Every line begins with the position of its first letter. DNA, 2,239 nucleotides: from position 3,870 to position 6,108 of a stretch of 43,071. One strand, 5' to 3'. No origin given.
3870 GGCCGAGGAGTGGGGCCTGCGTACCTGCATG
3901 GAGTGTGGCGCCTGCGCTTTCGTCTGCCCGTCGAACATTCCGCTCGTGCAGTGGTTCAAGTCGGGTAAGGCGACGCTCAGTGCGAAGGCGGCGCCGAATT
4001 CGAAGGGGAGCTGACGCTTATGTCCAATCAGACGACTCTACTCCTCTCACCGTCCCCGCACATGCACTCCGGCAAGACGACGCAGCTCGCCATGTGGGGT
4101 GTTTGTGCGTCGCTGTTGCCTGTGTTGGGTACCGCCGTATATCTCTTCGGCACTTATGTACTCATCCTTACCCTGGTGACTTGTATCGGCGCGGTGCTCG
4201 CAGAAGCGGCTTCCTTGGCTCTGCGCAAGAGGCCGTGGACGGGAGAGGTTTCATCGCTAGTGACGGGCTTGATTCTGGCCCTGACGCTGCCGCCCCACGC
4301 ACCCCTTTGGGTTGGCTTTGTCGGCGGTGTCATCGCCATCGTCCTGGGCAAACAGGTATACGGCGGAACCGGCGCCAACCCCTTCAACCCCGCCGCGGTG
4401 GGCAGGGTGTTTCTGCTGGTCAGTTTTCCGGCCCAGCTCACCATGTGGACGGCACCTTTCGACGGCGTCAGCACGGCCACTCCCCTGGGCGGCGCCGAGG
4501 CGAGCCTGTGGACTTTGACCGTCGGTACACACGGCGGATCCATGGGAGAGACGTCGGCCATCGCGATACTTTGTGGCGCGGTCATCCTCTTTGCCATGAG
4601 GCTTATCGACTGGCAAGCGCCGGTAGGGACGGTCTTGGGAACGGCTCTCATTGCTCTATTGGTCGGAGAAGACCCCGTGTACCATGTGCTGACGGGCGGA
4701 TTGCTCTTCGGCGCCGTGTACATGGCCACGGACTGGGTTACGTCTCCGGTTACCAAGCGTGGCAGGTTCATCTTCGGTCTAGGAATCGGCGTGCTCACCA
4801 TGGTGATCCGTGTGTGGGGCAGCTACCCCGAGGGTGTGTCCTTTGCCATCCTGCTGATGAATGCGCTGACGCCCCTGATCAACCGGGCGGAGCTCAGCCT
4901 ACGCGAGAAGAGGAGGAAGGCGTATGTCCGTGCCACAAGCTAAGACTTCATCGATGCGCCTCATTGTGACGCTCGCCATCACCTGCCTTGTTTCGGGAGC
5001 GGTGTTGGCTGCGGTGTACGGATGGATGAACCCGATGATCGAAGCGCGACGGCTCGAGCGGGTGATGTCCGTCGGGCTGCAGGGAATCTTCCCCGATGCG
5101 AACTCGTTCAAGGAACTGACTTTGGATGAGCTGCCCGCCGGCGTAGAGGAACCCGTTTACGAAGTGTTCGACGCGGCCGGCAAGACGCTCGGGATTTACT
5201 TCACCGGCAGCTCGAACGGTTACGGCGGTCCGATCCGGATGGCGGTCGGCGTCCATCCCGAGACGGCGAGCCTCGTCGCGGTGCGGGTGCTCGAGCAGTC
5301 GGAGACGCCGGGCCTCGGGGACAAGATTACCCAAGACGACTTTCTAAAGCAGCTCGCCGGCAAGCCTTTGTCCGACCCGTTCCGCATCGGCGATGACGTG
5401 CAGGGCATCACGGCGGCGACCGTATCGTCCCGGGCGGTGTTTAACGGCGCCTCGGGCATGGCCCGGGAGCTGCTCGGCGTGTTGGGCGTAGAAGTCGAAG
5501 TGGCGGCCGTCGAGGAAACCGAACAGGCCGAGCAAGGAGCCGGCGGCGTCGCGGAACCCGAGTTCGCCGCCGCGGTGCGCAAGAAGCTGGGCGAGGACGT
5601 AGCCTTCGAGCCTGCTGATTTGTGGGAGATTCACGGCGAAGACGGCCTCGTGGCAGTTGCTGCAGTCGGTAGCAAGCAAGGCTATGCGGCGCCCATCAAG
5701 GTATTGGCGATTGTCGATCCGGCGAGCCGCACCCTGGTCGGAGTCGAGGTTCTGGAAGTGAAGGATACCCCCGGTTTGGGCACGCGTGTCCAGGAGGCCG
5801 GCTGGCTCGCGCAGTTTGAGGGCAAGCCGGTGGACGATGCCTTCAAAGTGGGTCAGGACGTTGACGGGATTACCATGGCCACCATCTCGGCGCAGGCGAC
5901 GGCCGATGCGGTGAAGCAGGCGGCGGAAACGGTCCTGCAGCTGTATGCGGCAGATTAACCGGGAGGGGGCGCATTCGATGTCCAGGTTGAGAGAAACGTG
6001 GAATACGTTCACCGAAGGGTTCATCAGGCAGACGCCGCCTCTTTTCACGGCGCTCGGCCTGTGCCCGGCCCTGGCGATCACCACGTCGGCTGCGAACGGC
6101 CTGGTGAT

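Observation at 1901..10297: Rnf complex embedded in an extended extracytosolic flavinylation cluster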

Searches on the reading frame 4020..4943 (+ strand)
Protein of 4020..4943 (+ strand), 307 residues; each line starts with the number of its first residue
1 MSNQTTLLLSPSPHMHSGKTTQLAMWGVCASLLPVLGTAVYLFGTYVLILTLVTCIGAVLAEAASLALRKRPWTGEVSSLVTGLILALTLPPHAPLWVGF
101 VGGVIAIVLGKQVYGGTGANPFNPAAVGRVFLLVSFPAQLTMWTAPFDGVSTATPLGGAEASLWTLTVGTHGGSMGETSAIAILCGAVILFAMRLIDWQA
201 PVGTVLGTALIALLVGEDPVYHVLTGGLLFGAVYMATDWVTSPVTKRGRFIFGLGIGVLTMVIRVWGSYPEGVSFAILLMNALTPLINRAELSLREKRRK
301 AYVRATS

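Call 3: search_protein_families(library=pfam, proteins=[window:4020-4943:+], max_evalue=0.01)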
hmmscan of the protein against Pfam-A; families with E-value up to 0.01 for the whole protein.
window:4020-4943:+ (307 aa): 1 family
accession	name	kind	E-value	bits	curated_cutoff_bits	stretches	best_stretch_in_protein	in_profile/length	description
PF03116.20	NQR2_RnfD_RnfE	-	2.5e-104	349.2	27.7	1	9-289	2-288/296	NQR2, RnfD, RnfE family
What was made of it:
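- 4020..4943 (+): rnfD, with flavinylation motif DGVSTAT (T154). PF03116 E=2.5e-104 (call 3).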

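Call 24: search_protein_families(library=ncbifam, proteins=[window:4020-4943:+], max_evalue=0.001)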
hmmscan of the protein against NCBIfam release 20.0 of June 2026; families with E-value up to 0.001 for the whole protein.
window:4020-4943:+ (307 aa): 6 families
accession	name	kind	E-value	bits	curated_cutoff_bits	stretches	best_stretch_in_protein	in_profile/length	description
TIGR01946.1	rnfD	subfamily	7.5e-81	272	207.05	1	12-289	1-318/327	RnfABCDGE type electron transport complex subunit D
NF002011.0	PRK00816.1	equivalog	1.3e-64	218.5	415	2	9-155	5-154/352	electron transport complex subunit RsxD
NF003756.0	PRK05349.1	equivalog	1.3e-51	175.8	414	1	45-301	119-402/406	NADH:ubiquinone reductase (Na(+)-transporting) subunit B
NF041838.1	rnfD_Methano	equivalog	5.2e-50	170.4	400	1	7-290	3-279/285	Rnf electron transport complex subunit RnfD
TIGR01937.1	nqrB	equivalog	5.7e-46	157.2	349.9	1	46-299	120-413/413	NADH:ubiquinone reductase (Na(+)-transporting) subunit B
NF002181.0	PRK01024.1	equivalog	6.1e-38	130.8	792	2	159-299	342-502/503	Na(+)-transporting NADH-quinone reductase subunit B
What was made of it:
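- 4020..4943 (+): TIGR01946 scores 272 bits against a cut-off of 207 (call 24).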

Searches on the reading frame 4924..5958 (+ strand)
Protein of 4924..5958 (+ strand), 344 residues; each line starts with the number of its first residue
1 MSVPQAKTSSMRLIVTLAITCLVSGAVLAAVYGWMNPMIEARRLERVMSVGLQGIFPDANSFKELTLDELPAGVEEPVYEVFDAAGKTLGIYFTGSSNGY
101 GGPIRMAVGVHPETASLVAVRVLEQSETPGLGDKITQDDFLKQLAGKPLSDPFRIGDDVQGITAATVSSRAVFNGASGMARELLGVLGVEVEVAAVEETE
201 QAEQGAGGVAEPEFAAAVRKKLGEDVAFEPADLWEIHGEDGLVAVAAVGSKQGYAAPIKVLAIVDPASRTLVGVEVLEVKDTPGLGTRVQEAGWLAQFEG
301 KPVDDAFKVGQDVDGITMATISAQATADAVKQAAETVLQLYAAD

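Call 3: search_protein_families(library=pfam, proteins=[window:4924-5958:+], max_evalue=0.01)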
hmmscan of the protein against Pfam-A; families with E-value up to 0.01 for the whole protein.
window:4924-5958:+ (344 aa): 2 families
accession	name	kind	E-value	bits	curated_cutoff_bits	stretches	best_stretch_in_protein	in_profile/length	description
PF04205.19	FMN_bind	-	1.9e-28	99.3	22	2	99-176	1-72/77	FMN-binding domain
PF25595.1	Phage_TTP_16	-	0.0062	16.9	27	0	291-340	103-152/167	Phage tail tube protein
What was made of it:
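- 4924..5958 (+): rnfG with an N-terminal membrane anchor and two FMN_bind domains (T166 and T320) joined by an acidic linker. PF04205, two stretches (call 3).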

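Call 24: search_protein_families(library=ncbifam, proteins=[window:4924-5958:+], max_evalue=0.001)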
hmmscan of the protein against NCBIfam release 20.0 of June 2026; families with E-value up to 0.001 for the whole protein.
window:4924-5958:+ (344 aa): 14 families
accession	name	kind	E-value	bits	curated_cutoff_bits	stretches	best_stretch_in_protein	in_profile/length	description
TIGR01947.1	rnfG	subfamily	3.7e-47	160.9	102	2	15-179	2-181/187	RnfABCDGE type electron transport complex subunit G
NF045876.1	RnfG_DVU2794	exception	1.9e-44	151.4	205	2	11-176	5-172/190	RnfABCDGE type electron transport complex subunit G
NF041840.1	rnfG_Methano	equivalog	4e-40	137.4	230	2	11-175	9-176/189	Rnf electron transport complex subunit RnfG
NF002519.0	PRK01908.1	equivalog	3.5e-23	82.3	178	2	11-174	6-183/209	electron transport complex subunit RsxG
TIGR01938.1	nqrC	equivalog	3.8e-12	46.4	144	2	98-150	144-196/251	NADH:ubiquinone reductase (Na(+)-transporting) subunit C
NF003749.0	PRK05346.1-5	equivalog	7.6e-12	45.1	255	1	264-311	159-207/261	Na(+)-translocating NADH-quinone reductase subunit C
NF003747.0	PRK05346.1-2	equivalog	8.2e-12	44.9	336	2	78-151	123-196/260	Na(+)-translocating NADH-quinone reductase subunit C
NF003755.0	PRK05346.2-6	equivalog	3.8e-11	42.4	563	1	263-305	190-232/310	Na(+)-translocating NADH-quinone reductase subunit C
NF003754.0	PRK05346.2-5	equivalog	2.2e-08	33.8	677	1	92-148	182-238/320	Na(+)-translocating NADH-quinone reductase subunit C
NF003746.0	PRK05346.1-1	equivalog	4.1e-08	32.6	337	0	264-305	160-201/264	Na(+)-translocating NADH-quinone reductase subunit C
NF003750.0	PRK05346.2-1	equivalog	2e-07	30.8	352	0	98-149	120-171/225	Na(+)-translocating NADH-quinone reductase subunit C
NF003751.0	PRK05346.2-2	equivalog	6.2e-07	28.8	630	0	96-148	184-236/320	Na(+)-translocating NADH-quinone reductase subunit C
NF003748.0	PRK05346.1-4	equivalog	4.8e-05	22.9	455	0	269-305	168-204/265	Na(+)-translocating NADH-quinone reductase subunit C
NF003752.0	PRK05346.2-3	equivalog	0.00046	19.4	617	0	254-304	185-235/316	Na(+)-translocating NADH-quinone reductase subunit C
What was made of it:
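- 4924..5958 (+): TIGR01947 scores 160.9 bits against a cut-off of 102 (call 24).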

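Call 40: search_solved_structures(query=window:4924-5958:+, max_evalue=0.01)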
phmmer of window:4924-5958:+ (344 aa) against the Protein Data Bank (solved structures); distinct sequences matched with E-value up to 0.01: 7.
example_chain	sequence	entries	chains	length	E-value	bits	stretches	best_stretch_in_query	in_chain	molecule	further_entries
7zc6_G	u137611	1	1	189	2.7e-11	46.8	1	7-177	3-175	RnfG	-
8rb9_G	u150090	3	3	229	4.7e-08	36.2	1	44-151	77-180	Ion-translocating oxidoreductase complex subunit G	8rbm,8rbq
8ahx_G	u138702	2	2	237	5.1e-08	36.1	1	44-151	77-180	Ion-translocating oxidoreductase complex subunit G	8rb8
8p2b_A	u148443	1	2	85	1.2e-07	34.8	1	96-175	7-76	Clostridiaceae bacterium FMN4 domain 1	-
9eri_G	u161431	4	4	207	5.3e-07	32.7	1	19-177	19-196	Na(+)-translocating ferredoxin:NAD(+) oxidoreductase complex subunit G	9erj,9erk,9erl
4xhf_A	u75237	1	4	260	3.5e-05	26.8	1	57-152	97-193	Na-translocating NADH-quinone reductase subunit C NqrC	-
4xa7_A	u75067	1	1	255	0.0087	18.9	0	260-305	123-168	Na(+)-translocating NADH-quinone reductase subunit C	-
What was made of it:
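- Solved Rnf structures need only one RnfG flavin (hits 7zc6, 8ahx and 9eri cover domain 1 only, call 40).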

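Call 56: find_related_loci(query=A3, collection=metagenome_contigs, flank=10000)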
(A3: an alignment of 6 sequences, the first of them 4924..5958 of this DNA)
Query A3 (344 aa) in metagenome_contigs; peptide patterns used: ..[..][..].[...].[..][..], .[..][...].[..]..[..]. (x = any residue, [..] = any of these).
284 stretches matched a pattern; 3 encode a relative of the query (tblastn E <= 1e-3); 3 distinct loci.
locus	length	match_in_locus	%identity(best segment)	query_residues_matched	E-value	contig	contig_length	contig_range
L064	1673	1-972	55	21-342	9e-124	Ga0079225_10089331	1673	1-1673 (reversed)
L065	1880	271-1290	46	9-344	4e-90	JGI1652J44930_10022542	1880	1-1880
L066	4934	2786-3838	41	5-339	7e-74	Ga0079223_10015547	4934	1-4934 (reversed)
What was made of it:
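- Tried and rejected: The metagenome scan with RnfG returned only three short contigs (call 56).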

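Call 87: find_homologous_proteins(query=window:4924-5958:+)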
Query window:4924-5958:+ (344 aa): 63 proteins with E <= 0.001 among 8000 candidates.
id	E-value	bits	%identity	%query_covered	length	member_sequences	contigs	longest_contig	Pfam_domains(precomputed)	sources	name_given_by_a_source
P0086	2.6e-214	729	100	100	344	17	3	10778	PF04205.20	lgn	-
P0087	2.5e-182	624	85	100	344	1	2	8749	PF04205.20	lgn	-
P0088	3.4e-181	620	85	100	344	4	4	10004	PF04205.20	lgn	-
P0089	5.0e-167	573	51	98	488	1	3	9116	PF04205.20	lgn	-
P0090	4.2e-164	564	77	99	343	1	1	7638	PF04205.20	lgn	-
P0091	3.6e-157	541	98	76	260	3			PF04205.20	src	-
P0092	1.2e-146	506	71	100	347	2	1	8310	PF04205.20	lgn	-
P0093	6.3e-126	438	62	99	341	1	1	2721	PF04205.20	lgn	-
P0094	7.8e-125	435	61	99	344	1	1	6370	PF04205.20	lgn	-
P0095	6.2e-123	429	61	99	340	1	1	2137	PF04205.20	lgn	-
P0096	1.3e-116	408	59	99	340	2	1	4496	PF04205.20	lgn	-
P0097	3.3e-116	406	58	99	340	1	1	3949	PF04205.20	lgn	-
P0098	9.2e-80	287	47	96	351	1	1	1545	PF04205.20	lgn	-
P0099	2.0e-77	279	34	97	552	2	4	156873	PF04205.20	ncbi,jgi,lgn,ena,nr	ncbi:MAG: RnfABCDGE type electron transport complex subunit G [Syntrophomonadaceae bacterium]|nr:Rnf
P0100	3.9e-75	271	43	98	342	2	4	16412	PF04205.20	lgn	-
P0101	8.8e-57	211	39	96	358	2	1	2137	PF04205.20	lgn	-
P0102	8.6e-35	139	51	43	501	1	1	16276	PF04205.20,PF03116.21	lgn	-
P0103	1.3e-23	102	27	96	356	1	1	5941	PF04205.20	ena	-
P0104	6.6e-23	100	31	96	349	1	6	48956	PF04205.20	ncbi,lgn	-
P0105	2.3e-16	78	38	49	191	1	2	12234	PF04205.20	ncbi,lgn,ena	-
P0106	6.9e-15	74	38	48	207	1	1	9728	PF04205.20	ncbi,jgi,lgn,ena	-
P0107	3.2e-14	71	36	54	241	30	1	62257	PF04205.20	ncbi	ncbi:MAG: RnfABCDGE type electron transport complex subunit G, partial [Bacillota bacterium]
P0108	2.7e-13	68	41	30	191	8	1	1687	PF04205.20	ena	-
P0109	4.6e-13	68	34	46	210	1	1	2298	PF04205.20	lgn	-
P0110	6.5e-13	67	40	30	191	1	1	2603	PF04205.20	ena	-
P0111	1.2e-11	63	33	53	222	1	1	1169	PF04205.20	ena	-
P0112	1.7e-11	62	39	30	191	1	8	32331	PF04205.20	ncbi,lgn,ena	-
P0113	1.9e-11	62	33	44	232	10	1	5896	PF04205.20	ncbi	-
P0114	5.9e-11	61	39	30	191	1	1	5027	PF04205.20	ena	-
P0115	1.3e-10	59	32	50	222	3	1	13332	PF04205.20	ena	-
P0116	2.5e-10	59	34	48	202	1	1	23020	PF04205.20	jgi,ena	-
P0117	8.5e-10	57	34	48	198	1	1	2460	PF04205.20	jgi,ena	-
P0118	6.2e-9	54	48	23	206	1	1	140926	PF04205.20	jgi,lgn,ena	-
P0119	7.5e-9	54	29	51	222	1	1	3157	PF04205.20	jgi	jgi:electron transport complex protein RnfG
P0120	1.2e-8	53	31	50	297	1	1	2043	PF04205.20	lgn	-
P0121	7.0e-8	50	36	39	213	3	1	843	PF04205.20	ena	-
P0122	8.8e-8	50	28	45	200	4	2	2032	PF04205.20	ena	-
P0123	1.5e-7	49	30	49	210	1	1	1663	PF04205.20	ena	-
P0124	8.5e-7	47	29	50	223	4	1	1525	PF04205.20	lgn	-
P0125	8.6e-7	47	30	49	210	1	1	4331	PF04205.20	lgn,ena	-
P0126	1.8e-6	46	34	26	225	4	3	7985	PF04205.20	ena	-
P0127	2.0e-6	46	30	49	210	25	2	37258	PF04205.20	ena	-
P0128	2.0e-6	46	30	49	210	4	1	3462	PF04205.20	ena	-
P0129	4.6e-6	45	32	38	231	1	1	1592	PF04205.20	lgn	-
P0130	2.7e-5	42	36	27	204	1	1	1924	PF04205.20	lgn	-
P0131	3.3e-5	42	30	47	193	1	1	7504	PF04205.20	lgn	-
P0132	7.2e-5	41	36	27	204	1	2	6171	PF04205.20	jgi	jgi:Na+-translocating ferredoxin:NAD+ oxidoreductase subunit G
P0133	1.2e-4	40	32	35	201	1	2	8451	PF04205.20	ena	-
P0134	1.3e-4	40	29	49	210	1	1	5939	PF04205.20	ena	-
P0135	1.9e-4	39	41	24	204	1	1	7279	PF04205.20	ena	-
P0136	2.0e-4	39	35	27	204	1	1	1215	PF04205.20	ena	-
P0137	2.0e-4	39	35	27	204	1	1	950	PF04205.20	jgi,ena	-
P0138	2.3e-4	39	37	28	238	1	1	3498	PF04205.20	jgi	-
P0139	2.6e-4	39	39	25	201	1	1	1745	PF04205.20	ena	-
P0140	3.6e-4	38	36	27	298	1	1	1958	PF04205.20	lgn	-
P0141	3.9e-4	38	41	24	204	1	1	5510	PF04205.20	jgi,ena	jgi:electron transport complex protein RnfG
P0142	3.9e-4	38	41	24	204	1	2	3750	PF04205.20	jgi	jgi:electron transport complex protein RnfG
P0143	3.9e-4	38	41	24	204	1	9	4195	PF04205.20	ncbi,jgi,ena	jgi:electron transport complex protein RnfG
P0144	4.4e-4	38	41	24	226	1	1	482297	PF04205.20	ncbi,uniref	ncbi:electron transport complex subunit RsxG [Microbulbifer sp. M83]|uniref:electron transport compl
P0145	5.1e-4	38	39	25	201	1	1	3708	PF04205.20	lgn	-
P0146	5.2e-4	38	39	25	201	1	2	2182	PF04205.20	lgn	-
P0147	7.7e-4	37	37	25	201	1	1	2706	PF04205.20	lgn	-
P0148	8.5e-4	37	32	34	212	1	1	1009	PF04205.20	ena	-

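Call 88: find_encoding_contigs(protein=P0099, flank=10000, max_places=1)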
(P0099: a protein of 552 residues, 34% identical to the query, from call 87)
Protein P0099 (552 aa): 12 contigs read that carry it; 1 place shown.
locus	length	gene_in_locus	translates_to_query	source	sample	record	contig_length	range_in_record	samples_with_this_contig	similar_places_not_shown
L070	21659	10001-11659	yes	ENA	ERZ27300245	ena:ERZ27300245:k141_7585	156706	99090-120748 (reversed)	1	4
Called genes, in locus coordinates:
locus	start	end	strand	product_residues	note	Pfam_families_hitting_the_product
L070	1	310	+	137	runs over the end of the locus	PF03652:RuvX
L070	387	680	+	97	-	PF06949:DUF1292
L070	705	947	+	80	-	PF09723:Zn_ribbon_8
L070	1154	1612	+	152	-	PF03918:CcmH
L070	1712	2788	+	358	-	PF02618:YceG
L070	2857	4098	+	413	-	PF01136:Peptidase_U32, PF16325:Peptidase_U32_C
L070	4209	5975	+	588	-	PF03717:PBP_dimer, PF00905:Transpeptidase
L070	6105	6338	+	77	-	-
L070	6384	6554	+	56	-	-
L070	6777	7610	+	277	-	PF01487:DHquinase_I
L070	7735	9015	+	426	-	PF13375:RnfC_N, PF01512:Complex1_51K, PF10531:SLBB (weak), PF13534:Fer4_17 (faint), PF12838:Fer4_7, PF13183:Fer4_8 (weak), PF13187:Fer4_9, PF13237:Fer4_10 (weak), +3 more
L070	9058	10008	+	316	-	PF03116:NQR2_RnfD_RnfE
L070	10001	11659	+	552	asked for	PF04205:FMN_bind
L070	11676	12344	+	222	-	PF02508:Rnf-Nqr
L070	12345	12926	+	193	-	PF02508:Rnf-Nqr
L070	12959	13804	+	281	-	PF04060:FeS, PF12838:Fer4_7 (weak), PF13187:Fer4_9, PF14697:Fer4_21 (weak), PF25160:LdpA_Fe-S-bd (weak), PF00037:Fer4, PF12797:Fer4_2 (weak), PF12837:Fer4_6, +3 more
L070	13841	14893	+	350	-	PF02424:ApbE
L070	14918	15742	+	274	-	PF13534:Fer4_17 (faint), PF00037:Fer4 (faint), PF12838:Fer4_7, PF13237:Fer4_10 (weak), PF13247:Fer4_11, PF12797:Fer4_2 (weak), PF12837:Fer4_6 (weak), PF13187:Fer4_9 (weak), +1 more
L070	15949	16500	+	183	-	PF04143:Sulf_transp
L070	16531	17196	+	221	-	PF04143:Sulf_transp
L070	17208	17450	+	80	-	PF01206:TusA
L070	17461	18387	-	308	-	PF00126:HTH_1, PF03466:LysR_substrate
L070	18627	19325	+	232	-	PF04542:Sigma70_r2, PF04545:Sigma70_r4, PF01381:HTH_3 (weak)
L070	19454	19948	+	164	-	PF09419:PGP_phosphatase, PF00702:Hydrolase, PF13419:HAD_2, PF13242:Hydrolase_like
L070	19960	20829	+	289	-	PF08501:Shikimate_dh_N, PF01488:Shikimate_DH (faint), PF08659:KR (faint), PF03435:Sacchrp_dh_NADP (weak), PF18317:SDH_C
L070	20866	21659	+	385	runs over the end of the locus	PF01264:Chorismate_synt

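Call 89: find_encoding_contigs(protein=P0104, flank=10000, max_places=1)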
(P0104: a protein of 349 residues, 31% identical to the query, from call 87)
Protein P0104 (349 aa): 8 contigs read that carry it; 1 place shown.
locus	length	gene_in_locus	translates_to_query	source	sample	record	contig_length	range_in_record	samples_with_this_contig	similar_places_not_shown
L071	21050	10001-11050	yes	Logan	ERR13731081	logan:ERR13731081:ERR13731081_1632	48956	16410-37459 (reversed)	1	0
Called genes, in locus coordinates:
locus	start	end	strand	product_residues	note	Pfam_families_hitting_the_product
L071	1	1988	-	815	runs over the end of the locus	PF02861:Clp_N, PF00004:AAA, PF17871:AAA_lid_9, PF02151:UVR (weak), PF00004:AAA, PF07724:AAA_2, PF07728:AAA_5, PF10431:ClpB_D2-small, +5 more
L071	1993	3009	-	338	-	PF00217:ATP-gua_Ptrans, PF27454:McsB_C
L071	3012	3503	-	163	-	PF02151:UVR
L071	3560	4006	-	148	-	PF05848:CtsR, PF17727:CtsR_C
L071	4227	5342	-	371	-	PF00465:Fe-ADH, PF13685:Fe-ADH_2 (weak), PF25137:ADH_Fe_C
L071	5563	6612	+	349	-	PF02424:ApbE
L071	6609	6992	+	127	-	PF07009:NusG_II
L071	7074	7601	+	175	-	PF07456:Hpre_diP_synt_I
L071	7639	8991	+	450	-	PF13375:RnfC_N, PF01512:Complex1_51K, PF10531:SLBB, PF13746:Fer4_18 (faint), PF12838:Fer4_7, PF13183:Fer4_8 (weak), PF13187:Fer4_9 (weak), PF13237:Fer4_10, +4 more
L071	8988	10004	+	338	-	PF03116:NQR2_RnfD_RnfE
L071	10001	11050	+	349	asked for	PF04205:FMN_bind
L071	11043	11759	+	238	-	PF02508:Rnf-Nqr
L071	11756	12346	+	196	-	PF02508:Rnf-Nqr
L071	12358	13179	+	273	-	PF13484:Fer4_16 (faint), PF04060:FeS, PF12838:Fer4_7 (weak), PF14697:Fer4_21, PF12838:Fer4_7, PF13187:Fer4_9 (weak), PF00037:Fer4, PF12837:Fer4_6 (weak), +4 more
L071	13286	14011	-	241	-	PF00702:Hydrolase, PF13419:HAD_2, PF13242:Hydrolase_like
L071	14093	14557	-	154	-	PF00149:Metallophos, PF12850:Metallophos_2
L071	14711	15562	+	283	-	PF01261:AP_endonuc_2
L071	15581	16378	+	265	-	PF04909:Amidohydro_2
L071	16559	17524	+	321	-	PF01695:IstB_IS21 (weak), PF02562:PhoH, PF13245:AAA_19, PF13401:AAA_22 (faint), PF13604:AAA_30 (weak)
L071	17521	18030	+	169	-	PF02130:YbeY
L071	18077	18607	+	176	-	PF01219:DAGK_prokar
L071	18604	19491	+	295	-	PF00350:Dynamin_N (faint), PF01926:MMR_HSR1, PF02421:FeoB_N, PF03193:RsgA_GTPase (faint), PF04548:AIG1 (weak), PF00009:GTP_EFTU, PF07650:KH_2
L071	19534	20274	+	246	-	PF11967:RecO_N, PF02565:RecO_C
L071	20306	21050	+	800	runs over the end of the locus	PF00488:MutS_V, PF20297:MSSS, PF01713:Smr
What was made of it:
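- Multi-domain RnfG occurs without a di-FMN gene in L070 and L071 (calls 88, 89).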
